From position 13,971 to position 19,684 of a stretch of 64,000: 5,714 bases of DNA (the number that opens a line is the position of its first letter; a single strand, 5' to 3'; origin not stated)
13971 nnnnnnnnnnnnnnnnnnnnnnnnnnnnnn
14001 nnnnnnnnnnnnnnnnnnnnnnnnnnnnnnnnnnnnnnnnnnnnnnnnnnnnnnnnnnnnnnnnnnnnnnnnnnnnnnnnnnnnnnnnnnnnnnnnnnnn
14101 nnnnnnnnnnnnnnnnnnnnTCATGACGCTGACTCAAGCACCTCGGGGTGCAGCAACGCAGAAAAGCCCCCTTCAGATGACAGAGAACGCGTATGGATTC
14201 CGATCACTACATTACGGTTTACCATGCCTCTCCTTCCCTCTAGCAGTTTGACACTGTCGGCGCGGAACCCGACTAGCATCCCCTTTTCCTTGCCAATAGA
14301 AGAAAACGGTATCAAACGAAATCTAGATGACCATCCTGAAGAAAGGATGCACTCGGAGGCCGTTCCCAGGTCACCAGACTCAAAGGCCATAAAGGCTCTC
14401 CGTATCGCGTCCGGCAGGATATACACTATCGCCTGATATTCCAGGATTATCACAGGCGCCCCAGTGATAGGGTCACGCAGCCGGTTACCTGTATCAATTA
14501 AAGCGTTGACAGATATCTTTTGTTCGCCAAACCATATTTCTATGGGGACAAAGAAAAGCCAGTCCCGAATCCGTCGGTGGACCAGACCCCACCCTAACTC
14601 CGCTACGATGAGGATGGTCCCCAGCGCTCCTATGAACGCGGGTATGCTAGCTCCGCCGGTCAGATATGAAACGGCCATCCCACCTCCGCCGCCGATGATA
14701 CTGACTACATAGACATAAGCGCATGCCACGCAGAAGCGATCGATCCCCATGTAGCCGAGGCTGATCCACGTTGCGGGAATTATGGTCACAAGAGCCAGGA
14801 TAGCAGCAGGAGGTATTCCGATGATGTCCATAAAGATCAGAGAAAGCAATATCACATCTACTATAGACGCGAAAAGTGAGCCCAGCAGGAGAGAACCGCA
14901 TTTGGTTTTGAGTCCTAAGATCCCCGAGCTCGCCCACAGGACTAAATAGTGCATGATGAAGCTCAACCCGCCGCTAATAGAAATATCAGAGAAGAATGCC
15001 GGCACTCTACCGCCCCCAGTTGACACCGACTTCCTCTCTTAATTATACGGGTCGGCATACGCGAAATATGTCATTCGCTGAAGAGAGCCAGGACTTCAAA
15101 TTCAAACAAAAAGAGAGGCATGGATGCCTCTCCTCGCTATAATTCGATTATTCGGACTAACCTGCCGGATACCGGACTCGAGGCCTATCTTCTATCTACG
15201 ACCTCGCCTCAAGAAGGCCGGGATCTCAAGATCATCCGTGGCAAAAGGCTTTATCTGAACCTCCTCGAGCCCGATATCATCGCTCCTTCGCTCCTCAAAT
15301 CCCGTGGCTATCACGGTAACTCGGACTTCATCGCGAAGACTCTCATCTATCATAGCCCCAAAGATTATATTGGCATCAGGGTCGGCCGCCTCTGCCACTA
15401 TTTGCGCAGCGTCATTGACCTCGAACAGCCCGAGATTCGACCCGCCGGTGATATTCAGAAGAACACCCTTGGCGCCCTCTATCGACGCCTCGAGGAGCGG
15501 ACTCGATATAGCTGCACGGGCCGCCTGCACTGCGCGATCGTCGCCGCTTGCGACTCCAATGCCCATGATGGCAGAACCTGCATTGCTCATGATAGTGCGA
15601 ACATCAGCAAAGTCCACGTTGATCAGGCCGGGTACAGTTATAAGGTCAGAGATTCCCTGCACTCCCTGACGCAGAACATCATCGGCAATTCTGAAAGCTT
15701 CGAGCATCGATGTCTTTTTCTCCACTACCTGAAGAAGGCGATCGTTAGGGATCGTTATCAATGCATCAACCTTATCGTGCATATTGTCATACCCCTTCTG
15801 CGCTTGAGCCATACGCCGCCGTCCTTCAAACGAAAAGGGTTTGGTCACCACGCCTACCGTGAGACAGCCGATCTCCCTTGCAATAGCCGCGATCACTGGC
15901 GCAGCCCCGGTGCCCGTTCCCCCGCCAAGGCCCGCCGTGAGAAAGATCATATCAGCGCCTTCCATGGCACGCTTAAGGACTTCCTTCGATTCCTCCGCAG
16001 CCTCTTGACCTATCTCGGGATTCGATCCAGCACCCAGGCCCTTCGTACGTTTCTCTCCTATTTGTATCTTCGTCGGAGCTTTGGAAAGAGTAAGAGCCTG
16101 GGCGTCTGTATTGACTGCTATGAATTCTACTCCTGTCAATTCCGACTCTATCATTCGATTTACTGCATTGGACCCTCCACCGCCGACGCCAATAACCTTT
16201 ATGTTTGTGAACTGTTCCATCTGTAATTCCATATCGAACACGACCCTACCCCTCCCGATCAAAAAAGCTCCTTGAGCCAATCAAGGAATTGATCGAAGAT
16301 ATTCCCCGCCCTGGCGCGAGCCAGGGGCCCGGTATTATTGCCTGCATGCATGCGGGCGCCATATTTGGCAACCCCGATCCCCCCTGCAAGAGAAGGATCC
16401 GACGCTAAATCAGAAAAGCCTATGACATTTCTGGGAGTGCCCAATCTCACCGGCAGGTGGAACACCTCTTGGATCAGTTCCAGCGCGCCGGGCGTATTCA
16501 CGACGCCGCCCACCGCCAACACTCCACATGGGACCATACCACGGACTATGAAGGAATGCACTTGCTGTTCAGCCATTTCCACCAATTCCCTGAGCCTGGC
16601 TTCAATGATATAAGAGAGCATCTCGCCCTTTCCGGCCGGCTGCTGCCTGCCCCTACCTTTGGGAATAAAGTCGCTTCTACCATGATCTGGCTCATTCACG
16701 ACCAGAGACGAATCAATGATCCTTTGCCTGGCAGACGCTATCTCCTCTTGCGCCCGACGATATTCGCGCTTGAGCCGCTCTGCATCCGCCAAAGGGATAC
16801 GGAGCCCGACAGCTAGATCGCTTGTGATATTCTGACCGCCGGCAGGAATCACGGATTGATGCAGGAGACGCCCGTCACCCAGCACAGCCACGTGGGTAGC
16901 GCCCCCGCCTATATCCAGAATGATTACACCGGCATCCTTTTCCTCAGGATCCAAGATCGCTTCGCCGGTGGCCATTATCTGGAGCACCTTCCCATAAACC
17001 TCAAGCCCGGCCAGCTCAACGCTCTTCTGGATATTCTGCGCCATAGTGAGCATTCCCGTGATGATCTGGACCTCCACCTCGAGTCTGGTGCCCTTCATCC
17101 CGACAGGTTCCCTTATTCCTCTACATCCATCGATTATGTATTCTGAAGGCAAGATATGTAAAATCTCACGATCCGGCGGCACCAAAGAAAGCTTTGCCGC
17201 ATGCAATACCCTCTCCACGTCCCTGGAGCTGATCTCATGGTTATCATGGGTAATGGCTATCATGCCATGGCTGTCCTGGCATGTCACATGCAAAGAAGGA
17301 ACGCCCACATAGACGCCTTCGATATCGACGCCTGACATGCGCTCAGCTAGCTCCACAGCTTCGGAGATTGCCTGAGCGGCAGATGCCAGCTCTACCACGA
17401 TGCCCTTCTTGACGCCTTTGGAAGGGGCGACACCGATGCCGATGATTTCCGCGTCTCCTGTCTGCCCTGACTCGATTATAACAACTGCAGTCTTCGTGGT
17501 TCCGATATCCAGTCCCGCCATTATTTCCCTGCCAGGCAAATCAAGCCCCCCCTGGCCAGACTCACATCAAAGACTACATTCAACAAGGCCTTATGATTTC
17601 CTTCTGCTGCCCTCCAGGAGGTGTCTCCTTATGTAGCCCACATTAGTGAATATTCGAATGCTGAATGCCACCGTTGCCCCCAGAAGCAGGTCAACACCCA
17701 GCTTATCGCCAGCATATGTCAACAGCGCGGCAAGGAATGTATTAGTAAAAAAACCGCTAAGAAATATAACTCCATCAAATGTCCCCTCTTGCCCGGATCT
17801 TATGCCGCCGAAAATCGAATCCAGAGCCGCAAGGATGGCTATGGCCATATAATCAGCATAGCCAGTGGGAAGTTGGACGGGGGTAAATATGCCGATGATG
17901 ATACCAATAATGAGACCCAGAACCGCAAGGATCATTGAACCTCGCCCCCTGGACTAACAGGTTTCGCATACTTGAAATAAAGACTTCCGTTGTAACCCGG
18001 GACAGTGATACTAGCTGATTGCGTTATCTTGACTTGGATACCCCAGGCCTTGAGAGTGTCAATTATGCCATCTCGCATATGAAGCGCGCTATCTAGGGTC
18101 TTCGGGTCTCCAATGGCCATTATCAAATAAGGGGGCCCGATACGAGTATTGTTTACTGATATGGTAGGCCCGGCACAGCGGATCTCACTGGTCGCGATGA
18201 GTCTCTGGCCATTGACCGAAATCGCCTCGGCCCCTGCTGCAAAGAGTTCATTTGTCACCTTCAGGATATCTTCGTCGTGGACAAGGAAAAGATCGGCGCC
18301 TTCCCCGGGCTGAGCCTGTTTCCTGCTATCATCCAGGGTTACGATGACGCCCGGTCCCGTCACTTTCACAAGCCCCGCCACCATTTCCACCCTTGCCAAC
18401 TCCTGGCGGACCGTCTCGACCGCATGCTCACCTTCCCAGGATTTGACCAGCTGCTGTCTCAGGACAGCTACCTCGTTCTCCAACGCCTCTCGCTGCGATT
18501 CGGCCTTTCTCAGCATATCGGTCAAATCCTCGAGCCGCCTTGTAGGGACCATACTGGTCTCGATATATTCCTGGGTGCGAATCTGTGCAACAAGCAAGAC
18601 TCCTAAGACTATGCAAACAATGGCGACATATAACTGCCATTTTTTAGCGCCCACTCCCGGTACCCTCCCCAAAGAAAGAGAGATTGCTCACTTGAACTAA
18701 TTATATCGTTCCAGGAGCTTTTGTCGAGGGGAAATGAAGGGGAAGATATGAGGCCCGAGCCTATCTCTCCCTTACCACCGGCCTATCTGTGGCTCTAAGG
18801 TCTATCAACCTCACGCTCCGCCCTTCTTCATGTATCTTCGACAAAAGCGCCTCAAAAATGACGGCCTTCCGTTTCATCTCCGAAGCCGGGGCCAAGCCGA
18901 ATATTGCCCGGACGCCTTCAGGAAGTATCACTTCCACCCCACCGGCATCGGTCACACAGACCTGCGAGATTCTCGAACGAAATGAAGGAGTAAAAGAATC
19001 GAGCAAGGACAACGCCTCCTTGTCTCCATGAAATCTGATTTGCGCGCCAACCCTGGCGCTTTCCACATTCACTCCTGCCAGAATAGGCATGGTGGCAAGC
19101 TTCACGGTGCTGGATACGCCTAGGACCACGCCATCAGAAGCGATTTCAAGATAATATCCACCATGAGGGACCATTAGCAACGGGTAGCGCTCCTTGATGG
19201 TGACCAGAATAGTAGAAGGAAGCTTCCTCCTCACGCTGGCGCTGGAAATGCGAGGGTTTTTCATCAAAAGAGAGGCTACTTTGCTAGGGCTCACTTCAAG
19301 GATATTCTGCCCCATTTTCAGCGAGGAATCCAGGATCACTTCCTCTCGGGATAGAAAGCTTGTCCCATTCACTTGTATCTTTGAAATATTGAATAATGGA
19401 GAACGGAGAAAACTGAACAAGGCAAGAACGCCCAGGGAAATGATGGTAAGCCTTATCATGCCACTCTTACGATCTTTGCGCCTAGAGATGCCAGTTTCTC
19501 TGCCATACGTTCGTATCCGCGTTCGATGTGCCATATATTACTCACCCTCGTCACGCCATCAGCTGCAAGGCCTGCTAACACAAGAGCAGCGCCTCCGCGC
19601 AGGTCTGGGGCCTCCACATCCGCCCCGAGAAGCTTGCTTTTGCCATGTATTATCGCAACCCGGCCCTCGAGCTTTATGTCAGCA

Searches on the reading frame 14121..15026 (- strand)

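Call 66: search_protein_families(library=pfam, proteins=[window:14121-15026:-], max_evalue=0.00001)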
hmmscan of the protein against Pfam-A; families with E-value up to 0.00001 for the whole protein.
window:14121-15026:- (301 aa): 1 family
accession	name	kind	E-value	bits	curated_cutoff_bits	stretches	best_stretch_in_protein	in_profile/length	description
PF03419.18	Peptidase_U4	-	2.5e-63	214.5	28.4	1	21-295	10-283/284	Sporulation factor SpoIIGA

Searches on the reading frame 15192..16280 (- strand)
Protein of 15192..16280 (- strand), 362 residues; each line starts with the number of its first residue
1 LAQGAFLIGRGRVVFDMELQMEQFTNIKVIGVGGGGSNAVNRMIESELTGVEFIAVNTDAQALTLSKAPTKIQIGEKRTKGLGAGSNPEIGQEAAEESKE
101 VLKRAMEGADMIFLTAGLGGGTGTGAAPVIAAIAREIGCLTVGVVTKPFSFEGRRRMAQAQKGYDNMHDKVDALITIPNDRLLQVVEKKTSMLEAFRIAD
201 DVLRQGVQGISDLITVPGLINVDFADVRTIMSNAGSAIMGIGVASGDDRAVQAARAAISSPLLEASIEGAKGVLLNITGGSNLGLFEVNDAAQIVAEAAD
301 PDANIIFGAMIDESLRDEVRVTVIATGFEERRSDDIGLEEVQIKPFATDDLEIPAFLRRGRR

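Call 66: search_protein_families(library=pfam, proteins=[window:15192-16280:-], max_evalue=0.00001)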
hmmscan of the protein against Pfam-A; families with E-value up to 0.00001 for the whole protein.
window:15192-16280:- (362 aa): 2 families
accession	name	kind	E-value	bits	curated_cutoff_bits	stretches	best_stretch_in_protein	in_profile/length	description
PF00091.31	Tubulin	-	2.2e-51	175.3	33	1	26-186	1-189/190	Tubulin/FtsZ family, GTPase domain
PF12327.13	FtsZ_C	-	2.5e-37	127.5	27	1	235-329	1-95/95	FtsZ family, C-terminal domain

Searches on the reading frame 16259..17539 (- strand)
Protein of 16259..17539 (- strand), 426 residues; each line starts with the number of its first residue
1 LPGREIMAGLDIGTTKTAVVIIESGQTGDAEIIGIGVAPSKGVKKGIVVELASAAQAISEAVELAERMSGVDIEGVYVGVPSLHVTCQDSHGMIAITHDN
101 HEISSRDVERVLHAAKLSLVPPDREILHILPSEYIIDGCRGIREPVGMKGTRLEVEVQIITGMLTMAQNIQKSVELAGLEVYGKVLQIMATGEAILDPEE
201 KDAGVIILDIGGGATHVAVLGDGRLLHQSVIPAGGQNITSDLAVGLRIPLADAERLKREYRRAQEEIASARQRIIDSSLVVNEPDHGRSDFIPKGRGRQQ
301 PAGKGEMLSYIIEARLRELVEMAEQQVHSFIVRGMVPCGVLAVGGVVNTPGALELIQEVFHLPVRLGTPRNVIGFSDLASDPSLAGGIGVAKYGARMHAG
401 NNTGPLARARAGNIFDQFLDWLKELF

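Call 66: search_protein_families(library=pfam, proteins=[window:16259-17539:-], max_evalue=0.00001)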
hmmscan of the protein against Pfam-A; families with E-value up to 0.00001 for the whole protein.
window:16259-17539:- (426 aa): 2 families
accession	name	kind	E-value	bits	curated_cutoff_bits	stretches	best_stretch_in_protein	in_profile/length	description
PF14450.12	FtsA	-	6.7e-34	117.4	31.8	2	207-389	2-127/127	Cell division protein FtsA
PF02491.25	SHS2_FTSA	-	2.8e-28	98.5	25.4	1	84-161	3-79/79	SHS2 domain inserted in FTSA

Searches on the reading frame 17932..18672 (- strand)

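Call 66: search_protein_families(library=pfam, proteins=[window:17932-18672:-], max_evalue=0.00001)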
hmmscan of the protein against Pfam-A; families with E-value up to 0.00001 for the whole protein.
window:17932-18672:- (246 aa): 1 family
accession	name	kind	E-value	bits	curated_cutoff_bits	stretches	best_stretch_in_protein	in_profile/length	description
PF05949.17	DUF881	-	1.2e-50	171.6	25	1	91-237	1-146/146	Bacterial protein of unknown function (DUF881)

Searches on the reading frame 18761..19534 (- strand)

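Call 66: search_protein_families(library=pfam, proteins=[window:18761-19534:-], max_evalue=0.00001)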
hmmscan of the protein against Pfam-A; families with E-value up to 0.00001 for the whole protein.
window:18761-19534:- (257 aa): 2 families
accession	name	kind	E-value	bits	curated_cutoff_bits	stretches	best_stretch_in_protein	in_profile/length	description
PF08478.15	POTRA_1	-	1.2e-18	67.6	23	1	48-116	1-69/69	POTRA domain, FtsQ-type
PF03799.20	FtsQ_DivIB_C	-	1.7e-08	35.8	21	1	124-247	5-114/114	Cell division protein FtsQ/DivIB, C-terminal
